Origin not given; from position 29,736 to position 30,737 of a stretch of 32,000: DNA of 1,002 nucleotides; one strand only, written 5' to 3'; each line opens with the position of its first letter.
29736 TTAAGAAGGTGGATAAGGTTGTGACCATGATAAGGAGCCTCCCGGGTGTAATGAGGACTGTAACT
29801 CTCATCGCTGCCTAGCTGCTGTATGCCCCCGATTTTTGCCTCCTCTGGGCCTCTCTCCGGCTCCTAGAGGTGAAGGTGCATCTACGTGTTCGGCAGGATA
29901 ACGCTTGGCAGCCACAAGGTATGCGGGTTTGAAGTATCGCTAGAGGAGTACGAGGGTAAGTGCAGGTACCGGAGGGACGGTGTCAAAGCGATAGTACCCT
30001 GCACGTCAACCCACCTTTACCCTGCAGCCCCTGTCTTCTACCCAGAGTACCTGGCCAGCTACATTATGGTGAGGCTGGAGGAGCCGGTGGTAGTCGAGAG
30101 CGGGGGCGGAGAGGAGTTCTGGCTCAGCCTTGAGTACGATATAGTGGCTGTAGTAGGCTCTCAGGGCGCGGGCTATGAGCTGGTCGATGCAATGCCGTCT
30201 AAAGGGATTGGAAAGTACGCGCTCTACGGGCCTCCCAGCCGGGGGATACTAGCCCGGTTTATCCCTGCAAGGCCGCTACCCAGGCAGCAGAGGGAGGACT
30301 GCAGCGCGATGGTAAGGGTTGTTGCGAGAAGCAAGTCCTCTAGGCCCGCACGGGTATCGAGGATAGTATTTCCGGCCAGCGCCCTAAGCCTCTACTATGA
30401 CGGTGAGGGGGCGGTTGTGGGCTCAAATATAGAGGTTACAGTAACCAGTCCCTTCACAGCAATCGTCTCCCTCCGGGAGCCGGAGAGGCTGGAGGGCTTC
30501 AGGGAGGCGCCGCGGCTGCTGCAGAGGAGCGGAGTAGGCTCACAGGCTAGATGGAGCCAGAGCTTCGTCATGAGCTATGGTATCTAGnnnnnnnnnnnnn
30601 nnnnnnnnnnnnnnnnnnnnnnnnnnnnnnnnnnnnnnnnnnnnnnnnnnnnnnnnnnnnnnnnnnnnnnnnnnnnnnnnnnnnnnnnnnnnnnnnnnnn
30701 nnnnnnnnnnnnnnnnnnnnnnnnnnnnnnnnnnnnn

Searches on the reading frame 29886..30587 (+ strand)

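Call 58: search_protein_families(library=pfam, proteins=[window:29886-30587:+], max_evalue=0.001)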
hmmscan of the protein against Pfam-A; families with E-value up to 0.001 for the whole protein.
window:29886-30587:+ (233 aa): 1 family
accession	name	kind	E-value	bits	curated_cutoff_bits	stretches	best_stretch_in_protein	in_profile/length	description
PF04254.18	DUF432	-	9.5e-25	87.6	21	1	49-171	1-123/123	Protein of unknown function (DUF432)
